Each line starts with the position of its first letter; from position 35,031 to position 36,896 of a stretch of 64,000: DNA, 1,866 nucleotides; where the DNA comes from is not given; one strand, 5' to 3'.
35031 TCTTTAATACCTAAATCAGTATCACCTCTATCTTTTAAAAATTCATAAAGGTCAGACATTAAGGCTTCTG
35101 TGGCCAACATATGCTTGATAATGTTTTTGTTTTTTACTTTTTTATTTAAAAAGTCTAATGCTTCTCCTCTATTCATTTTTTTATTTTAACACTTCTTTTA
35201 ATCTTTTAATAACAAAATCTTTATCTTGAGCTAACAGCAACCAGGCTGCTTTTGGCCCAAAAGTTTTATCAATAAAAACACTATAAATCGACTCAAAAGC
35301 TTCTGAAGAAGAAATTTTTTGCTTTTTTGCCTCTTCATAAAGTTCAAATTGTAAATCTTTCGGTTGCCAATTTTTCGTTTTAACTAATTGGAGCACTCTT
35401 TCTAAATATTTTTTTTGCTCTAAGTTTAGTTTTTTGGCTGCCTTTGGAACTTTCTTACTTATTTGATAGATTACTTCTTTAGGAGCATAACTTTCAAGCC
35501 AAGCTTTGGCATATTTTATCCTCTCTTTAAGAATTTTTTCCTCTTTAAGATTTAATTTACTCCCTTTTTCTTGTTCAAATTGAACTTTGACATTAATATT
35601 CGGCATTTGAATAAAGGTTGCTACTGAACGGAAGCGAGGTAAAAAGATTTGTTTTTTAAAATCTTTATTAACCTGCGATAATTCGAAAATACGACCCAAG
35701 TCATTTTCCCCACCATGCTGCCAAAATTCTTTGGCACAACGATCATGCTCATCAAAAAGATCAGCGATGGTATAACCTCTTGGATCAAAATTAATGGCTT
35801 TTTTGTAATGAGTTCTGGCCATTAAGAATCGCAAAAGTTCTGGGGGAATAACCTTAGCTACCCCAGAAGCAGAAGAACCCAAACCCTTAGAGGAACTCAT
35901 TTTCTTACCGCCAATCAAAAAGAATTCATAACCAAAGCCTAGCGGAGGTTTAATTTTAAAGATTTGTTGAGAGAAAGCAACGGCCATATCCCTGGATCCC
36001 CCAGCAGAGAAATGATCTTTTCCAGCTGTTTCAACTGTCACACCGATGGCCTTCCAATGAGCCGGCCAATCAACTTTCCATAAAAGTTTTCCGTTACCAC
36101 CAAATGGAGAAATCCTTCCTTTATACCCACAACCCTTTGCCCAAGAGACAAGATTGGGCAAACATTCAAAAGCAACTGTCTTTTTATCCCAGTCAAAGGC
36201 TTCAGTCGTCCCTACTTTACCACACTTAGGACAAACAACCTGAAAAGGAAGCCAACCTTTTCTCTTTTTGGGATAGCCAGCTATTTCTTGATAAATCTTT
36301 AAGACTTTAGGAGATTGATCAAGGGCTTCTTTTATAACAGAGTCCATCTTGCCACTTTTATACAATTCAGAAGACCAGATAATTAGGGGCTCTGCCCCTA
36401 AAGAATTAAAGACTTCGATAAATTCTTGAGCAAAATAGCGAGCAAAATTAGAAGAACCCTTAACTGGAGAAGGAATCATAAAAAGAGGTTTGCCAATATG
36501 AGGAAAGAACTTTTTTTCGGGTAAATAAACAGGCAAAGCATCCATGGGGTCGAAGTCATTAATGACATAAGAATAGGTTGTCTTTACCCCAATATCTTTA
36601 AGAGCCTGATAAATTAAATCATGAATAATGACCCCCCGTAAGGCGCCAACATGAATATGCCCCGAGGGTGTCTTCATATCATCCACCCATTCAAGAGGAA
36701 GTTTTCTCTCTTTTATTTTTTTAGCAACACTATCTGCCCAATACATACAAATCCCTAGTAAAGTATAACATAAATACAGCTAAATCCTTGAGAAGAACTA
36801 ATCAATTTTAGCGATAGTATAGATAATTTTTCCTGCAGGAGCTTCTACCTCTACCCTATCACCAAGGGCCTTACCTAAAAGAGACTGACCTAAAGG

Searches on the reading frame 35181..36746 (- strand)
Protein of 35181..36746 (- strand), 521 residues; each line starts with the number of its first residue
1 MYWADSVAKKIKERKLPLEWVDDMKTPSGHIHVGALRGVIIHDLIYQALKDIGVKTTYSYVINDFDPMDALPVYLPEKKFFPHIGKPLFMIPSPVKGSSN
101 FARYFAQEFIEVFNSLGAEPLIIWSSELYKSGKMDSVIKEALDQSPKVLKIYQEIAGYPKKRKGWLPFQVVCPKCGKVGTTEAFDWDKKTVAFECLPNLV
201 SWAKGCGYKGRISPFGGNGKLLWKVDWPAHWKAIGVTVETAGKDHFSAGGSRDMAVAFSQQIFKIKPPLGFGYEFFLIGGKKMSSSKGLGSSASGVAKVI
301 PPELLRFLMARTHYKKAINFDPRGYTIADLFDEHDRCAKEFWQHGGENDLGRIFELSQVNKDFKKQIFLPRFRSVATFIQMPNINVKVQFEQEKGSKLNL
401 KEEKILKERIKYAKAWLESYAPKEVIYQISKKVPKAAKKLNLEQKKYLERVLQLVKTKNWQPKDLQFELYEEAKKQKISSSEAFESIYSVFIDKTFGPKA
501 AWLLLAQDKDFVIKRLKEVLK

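Call 29: search_protein_families(library=pfam, proteins=[window:35181-36746:-], max_evalue=0.001)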
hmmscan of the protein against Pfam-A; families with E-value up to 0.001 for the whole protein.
window:35181-36746:- (521 aa): 3 families
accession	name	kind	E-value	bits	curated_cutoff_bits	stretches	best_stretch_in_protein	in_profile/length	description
PF01921.24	tRNA-synt_1f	-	3.5e-88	296.4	27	1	2-359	2-359/360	tRNA synthetases class I (K)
PF01406.26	tRNA-synt_1e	-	0.00019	21.3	27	0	275-321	246-292/301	tRNA synthetases class I (C) catalytic domain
PF09334.17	tRNA-synt_1g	-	0.0003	20.1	20.1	0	273-316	318-362/391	tRNA synthetases class I (M)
